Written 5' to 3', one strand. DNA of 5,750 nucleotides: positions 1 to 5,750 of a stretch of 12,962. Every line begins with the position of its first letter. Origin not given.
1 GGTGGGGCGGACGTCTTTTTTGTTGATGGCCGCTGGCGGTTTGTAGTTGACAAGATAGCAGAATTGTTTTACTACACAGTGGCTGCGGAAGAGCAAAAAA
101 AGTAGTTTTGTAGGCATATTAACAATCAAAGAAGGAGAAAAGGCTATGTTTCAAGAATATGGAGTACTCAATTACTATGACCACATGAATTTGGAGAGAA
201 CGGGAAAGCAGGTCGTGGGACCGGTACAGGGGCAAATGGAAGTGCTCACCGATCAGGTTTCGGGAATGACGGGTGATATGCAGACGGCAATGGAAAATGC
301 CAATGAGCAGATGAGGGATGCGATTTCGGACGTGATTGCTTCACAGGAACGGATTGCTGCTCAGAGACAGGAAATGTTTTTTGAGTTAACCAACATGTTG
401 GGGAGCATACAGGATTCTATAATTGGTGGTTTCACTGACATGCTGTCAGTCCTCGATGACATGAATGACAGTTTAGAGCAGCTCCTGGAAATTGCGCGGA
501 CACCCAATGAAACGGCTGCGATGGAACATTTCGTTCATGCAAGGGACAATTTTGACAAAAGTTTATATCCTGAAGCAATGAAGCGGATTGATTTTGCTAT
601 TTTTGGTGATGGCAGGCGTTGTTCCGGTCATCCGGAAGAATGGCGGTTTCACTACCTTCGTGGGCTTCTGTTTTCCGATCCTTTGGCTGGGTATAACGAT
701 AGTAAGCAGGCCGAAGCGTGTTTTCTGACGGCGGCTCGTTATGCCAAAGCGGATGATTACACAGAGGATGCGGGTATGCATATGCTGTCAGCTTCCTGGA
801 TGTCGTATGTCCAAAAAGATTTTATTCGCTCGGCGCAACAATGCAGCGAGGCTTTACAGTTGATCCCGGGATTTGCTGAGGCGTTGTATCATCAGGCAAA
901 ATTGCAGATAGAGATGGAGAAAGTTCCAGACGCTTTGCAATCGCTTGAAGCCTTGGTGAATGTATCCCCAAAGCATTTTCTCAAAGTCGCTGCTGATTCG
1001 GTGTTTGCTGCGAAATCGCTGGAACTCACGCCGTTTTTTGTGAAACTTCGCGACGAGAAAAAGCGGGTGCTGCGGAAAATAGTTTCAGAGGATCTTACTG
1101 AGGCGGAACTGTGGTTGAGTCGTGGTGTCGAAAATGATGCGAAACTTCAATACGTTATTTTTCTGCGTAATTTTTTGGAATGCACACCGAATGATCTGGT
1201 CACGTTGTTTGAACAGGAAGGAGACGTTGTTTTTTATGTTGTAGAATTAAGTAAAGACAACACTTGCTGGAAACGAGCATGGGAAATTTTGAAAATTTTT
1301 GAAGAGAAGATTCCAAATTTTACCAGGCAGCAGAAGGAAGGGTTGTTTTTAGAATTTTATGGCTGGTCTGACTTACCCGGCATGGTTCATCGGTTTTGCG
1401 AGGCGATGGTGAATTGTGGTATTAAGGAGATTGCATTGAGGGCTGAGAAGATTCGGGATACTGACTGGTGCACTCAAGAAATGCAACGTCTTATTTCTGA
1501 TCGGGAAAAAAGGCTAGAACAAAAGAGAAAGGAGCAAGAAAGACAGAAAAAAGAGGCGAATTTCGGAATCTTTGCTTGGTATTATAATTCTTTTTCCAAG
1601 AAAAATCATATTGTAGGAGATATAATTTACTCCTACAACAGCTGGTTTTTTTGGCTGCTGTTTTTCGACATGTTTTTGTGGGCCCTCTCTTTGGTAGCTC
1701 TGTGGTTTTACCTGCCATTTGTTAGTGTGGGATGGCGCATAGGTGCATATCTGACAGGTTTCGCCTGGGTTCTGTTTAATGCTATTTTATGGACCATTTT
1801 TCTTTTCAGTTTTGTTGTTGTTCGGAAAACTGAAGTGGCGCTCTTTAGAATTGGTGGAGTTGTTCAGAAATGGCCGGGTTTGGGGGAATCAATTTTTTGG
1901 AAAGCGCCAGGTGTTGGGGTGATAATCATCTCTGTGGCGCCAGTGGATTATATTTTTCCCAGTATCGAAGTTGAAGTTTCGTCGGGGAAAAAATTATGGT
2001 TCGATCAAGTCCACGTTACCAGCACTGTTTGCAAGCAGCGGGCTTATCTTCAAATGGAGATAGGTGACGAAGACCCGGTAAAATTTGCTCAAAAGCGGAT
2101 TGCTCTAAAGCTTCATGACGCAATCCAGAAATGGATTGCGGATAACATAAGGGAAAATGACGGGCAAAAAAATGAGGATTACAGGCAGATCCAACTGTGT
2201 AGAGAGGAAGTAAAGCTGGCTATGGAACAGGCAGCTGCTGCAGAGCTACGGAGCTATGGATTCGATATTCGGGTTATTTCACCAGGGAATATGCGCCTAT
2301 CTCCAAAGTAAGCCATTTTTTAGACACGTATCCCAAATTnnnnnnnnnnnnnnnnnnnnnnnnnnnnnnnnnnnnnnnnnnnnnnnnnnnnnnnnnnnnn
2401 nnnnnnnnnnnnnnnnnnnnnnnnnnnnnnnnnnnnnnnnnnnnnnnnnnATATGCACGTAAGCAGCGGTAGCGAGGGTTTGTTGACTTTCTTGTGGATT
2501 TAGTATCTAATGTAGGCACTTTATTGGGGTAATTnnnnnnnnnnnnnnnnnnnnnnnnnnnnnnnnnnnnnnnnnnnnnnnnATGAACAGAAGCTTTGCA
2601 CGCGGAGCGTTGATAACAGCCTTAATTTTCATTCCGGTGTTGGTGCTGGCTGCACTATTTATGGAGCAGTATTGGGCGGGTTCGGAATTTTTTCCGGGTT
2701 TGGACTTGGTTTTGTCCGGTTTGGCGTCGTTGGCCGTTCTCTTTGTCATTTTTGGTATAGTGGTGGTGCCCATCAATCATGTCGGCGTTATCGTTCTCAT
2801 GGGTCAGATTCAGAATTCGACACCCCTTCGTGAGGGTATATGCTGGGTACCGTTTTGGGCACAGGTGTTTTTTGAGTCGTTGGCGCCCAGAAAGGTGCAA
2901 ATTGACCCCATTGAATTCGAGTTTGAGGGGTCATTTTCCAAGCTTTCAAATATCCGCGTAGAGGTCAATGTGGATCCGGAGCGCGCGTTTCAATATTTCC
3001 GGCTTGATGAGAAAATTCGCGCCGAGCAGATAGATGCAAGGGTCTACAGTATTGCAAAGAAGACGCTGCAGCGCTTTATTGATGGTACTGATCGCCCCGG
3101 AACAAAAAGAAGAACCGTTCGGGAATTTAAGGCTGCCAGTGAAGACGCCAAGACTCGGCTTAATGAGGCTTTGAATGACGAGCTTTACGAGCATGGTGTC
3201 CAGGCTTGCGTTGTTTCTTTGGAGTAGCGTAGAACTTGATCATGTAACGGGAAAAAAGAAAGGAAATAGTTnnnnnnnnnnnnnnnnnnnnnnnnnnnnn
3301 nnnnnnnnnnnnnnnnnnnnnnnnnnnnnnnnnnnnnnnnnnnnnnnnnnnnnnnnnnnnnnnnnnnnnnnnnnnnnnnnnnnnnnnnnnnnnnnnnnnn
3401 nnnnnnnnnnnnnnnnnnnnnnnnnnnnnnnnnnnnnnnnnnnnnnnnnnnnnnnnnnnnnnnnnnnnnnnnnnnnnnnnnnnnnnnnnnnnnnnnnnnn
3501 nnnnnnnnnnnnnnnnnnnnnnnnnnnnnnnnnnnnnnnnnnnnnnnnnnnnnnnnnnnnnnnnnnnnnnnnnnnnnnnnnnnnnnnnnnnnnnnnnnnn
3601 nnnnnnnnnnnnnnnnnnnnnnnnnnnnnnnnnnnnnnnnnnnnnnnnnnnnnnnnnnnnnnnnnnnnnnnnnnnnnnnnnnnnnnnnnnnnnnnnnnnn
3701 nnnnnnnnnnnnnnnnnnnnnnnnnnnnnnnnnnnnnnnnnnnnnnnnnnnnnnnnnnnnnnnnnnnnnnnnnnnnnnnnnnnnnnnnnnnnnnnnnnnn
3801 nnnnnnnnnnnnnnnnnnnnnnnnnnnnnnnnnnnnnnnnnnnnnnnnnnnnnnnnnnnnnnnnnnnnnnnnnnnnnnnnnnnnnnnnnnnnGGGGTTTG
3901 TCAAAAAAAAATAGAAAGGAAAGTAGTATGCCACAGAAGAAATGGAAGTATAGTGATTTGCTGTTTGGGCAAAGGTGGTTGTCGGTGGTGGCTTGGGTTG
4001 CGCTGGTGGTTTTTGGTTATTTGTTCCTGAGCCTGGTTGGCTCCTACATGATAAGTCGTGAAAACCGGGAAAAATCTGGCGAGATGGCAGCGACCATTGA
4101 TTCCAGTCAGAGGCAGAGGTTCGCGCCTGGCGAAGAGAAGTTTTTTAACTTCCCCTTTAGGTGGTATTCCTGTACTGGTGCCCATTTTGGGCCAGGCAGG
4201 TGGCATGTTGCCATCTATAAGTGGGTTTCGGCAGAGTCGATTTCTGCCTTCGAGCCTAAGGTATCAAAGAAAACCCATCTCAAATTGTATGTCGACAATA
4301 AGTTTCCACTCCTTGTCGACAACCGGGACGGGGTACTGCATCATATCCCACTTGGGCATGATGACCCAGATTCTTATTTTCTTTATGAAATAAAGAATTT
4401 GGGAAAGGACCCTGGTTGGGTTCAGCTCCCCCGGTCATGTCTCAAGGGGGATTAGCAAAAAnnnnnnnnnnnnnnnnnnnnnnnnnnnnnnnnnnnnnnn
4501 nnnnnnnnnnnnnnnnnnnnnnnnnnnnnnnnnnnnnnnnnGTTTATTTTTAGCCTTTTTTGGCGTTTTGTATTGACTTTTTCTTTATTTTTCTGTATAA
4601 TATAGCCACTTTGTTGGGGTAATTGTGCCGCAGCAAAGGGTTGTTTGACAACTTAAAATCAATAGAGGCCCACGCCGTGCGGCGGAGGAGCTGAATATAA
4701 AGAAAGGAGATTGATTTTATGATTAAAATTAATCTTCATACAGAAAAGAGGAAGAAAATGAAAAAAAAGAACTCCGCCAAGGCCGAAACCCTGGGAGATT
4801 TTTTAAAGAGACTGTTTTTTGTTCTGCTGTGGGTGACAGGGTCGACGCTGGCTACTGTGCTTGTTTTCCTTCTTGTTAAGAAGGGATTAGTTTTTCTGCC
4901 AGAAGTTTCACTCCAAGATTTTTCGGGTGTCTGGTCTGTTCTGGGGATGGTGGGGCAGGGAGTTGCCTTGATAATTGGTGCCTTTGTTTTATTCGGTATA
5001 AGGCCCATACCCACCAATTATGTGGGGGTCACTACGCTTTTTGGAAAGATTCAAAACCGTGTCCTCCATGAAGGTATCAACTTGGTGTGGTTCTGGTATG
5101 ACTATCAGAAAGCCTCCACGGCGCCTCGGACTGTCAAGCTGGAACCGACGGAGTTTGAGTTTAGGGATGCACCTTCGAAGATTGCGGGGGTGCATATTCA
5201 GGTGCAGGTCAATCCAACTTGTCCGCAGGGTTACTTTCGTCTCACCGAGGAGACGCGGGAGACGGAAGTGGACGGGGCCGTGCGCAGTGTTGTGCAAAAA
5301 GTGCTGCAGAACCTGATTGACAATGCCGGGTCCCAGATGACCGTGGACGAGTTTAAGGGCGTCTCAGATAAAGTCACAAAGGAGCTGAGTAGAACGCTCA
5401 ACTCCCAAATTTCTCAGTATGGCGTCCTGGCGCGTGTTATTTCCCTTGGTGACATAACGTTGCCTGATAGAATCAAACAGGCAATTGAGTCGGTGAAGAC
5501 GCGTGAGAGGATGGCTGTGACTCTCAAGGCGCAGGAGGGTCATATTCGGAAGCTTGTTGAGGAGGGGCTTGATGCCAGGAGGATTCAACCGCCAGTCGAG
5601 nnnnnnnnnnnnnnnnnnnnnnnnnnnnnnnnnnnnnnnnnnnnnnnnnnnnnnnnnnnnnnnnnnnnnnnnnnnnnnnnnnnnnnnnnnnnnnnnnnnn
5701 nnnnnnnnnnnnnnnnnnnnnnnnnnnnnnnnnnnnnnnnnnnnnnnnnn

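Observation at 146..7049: Tandem array of three SPFH/band-7 paralog modules, each closed by the same 3' element and restarted by a duplicated promoter/leader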

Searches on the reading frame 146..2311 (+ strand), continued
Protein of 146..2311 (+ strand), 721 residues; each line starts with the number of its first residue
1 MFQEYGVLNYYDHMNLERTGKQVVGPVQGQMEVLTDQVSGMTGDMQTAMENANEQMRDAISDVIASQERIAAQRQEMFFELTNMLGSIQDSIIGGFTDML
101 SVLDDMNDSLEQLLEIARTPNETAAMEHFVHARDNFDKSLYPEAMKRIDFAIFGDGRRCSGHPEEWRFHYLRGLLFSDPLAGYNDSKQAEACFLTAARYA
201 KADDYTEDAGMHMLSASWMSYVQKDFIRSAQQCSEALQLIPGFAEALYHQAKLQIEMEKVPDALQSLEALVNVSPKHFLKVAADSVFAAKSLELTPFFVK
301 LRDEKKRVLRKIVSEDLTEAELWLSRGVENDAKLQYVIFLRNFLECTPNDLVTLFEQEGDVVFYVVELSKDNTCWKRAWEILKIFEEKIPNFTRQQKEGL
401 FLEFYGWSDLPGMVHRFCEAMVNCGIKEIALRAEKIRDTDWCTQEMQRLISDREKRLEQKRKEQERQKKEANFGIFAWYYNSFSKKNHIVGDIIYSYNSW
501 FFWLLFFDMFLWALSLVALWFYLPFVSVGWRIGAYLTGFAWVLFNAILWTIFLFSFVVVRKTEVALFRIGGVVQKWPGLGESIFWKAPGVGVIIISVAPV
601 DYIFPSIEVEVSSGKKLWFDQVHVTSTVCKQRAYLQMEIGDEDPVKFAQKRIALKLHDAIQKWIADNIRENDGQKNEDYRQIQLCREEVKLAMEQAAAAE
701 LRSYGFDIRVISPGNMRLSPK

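Call 97: list_cluster_members(proteins=[window:146-2311:+, window:2583-3227:+, window:3272-3892:+, P0003, P0007, P0001])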
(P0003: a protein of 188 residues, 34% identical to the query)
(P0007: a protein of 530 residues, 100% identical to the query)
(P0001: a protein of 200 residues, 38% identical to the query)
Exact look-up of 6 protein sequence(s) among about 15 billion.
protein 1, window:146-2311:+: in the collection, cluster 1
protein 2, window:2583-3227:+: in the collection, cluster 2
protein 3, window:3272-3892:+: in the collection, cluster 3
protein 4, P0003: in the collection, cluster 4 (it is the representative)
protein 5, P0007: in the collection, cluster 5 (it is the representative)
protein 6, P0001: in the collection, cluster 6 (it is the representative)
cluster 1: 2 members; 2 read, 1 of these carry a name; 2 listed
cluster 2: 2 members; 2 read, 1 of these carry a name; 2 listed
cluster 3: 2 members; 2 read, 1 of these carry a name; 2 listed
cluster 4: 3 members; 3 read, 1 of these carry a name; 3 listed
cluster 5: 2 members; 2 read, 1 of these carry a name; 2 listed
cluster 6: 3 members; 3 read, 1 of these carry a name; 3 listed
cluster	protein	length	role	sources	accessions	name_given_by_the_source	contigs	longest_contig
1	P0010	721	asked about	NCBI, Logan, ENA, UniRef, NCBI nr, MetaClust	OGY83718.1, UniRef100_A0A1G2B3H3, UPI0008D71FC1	MAG: hypothetical protein A3F54_05040 [Candidatus Kerfeldbacteria bacterium ... | Band 7 domain-containing protein n=1 Tax=Candidatus Kerfeldbacteria bacterium ... | status=active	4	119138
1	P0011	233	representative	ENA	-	-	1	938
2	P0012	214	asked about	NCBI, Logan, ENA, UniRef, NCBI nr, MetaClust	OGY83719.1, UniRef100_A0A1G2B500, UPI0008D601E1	MAG: hypothetical protein A3F54_05045 [Candidatus Kerfeldbacteria bacterium ... | Band 7 domain-containing protein n=1 Tax=Candidatus Kerfeldbacteria bacterium ... | status=active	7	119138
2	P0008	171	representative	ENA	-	-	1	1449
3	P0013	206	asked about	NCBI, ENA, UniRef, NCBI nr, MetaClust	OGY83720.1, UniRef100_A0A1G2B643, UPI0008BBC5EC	MAG: hypothetical protein A3F54_05050 [Candidatus Kerfeldbacteria bacterium ... | Uncharacterized protein n=1 Tax=Candidatus Kerfeldbacteria bacterium ... | status=active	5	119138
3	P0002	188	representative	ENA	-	-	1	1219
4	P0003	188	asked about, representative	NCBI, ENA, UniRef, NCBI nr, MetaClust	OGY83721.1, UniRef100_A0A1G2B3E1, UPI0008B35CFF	MAG: hypothetical protein A3F54_05055 [Candidatus Kerfeldbacteria bacterium ... | Uncharacterized protein n=1 Tax=Candidatus Kerfeldbacteria bacterium ... | status=active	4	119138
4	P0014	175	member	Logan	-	-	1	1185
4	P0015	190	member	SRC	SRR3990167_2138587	-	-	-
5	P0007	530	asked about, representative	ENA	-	-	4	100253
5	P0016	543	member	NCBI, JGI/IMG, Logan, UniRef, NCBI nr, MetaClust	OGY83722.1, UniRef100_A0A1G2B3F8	MAG: hypothetical protein A3F54_05060 [Candidatus Kerfeldbacteria bacterium ... | Band 7 domain-containing protein n=1 Tax=Candidatus Kerfeldbacteria bacterium ... | \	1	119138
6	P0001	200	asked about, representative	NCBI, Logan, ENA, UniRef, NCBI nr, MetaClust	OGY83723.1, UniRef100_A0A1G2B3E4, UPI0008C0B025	MAG: hypothetical protein A3F54_05065 [Candidatus Kerfeldbacteria bacterium ... | Uncharacterized protein n=1 Tax=Candidatus Kerfeldbacteria bacterium ... | status=active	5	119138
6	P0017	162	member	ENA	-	-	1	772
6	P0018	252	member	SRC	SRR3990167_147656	-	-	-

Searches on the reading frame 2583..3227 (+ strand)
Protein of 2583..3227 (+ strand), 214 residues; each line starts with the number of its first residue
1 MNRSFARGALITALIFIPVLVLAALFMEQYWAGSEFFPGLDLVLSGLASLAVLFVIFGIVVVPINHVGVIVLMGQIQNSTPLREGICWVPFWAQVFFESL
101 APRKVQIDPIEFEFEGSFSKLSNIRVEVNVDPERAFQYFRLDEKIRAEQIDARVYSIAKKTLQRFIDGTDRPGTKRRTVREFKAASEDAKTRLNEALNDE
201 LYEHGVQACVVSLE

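Call 3: search_protein_families(library=pfam, proteins=[window:2583-3227:+], max_evalue=1)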
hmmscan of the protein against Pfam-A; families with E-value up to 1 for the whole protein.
window:2583-3227:+ (214 aa): 1 family
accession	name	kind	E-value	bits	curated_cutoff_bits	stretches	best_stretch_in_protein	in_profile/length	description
PF01145.31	Band_7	-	6.4e-10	39.8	23.6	1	61-211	2-140/176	SPFH domain / Band 7 family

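Call 14: search_protein_families(library=ncbifam, proteins=[window:2583-3227:+], max_evalue=0.1)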
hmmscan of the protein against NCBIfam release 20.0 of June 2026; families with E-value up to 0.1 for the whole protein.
window:2583-3227:+ (214 aa): 0 families

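Call 15: search_protein_families(library=padloc, proteins=[window:2583-3227:+], max_evalue=0.1)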
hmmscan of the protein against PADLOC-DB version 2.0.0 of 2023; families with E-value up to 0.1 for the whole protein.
window:2583-3227:+ (214 aa): 0 families

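Call 47: search_solved_structures(query=window:2583-3227:+, max_evalue=1)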
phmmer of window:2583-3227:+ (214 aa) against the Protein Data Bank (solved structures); distinct sequences matched with E-value up to 1: 0.

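Call 50: find_homologous_proteins(query=A4, max_evalue=0.001)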
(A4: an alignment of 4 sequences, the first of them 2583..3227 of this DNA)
Query A4 (4 sequences) (214 aa, profile of the alignment): 2 proteins with E <= 0.001 among 8000 candidates.
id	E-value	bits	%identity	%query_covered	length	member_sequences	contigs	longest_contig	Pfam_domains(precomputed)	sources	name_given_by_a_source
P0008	5.8e-78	279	99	80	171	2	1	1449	PF01145.32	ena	-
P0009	9.5e-56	207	58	100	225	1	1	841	PF01145.32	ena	-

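Call 51: find_encoding_contigs(protein=P0009, flank=10000)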
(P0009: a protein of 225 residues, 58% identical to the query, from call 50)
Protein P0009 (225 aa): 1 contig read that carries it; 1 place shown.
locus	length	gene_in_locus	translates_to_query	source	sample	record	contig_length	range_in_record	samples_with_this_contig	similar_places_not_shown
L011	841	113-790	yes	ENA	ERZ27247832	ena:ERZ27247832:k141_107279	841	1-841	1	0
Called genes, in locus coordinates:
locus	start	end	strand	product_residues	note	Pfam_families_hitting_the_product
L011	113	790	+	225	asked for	PF01145:Band_7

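Call 73: search_protein_families(library=phrogs, proteins=[window:2583-3227:+], max_evalue=0.01)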
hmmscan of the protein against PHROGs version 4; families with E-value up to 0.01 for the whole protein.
window:2583-3227:+ (214 aa): 1 family
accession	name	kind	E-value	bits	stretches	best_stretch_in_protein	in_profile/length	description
phrog_200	-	other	4.9e-05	23.6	1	40-197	82-241/379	lipoprotein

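Call 100: search_protein_families(library=pfam, proteins=[P0009], max_evalue=0.01)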
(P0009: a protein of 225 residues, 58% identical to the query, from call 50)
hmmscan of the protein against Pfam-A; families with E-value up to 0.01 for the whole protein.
P0009 (225 aa): 1 family
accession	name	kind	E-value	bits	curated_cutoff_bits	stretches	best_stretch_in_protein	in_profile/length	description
PF01145.31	Band_7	-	6.9e-11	43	23.6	1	68-214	2-136/176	SPFH domain / Band 7 family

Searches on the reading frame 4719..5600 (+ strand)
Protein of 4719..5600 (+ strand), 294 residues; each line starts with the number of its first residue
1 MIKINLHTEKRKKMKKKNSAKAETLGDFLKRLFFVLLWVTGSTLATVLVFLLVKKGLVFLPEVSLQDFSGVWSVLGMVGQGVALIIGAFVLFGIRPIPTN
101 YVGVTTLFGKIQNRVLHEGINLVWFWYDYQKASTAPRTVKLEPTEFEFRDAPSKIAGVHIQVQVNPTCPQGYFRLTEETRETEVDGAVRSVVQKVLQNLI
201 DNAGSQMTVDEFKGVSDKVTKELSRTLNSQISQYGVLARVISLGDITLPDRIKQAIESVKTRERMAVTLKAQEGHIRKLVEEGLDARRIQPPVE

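Call 78: search_dna_similar(query=window:4719-5600:+, collection=phages, mode=protein, max_evalue=0.001, max_rows=10)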
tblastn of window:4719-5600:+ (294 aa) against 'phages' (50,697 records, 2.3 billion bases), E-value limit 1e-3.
Records with a match: 1; places in all: 1; records where one place covers at least 80% of the query: 0.
Best place of each record, by identity: <60% 1.
By first word of the organism name: Fusobacterium 1.
By host as written in the record: Fusobacterium necrophorum subsp. necrophorum strain FN37 1.
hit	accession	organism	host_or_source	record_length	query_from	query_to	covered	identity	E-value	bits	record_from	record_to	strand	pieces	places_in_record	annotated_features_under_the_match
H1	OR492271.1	Fusobacterium phage phiFN37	Fusobacterium necrophorum subsp. ...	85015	72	282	72%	27.5%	7e-5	50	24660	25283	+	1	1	prohibitin family protein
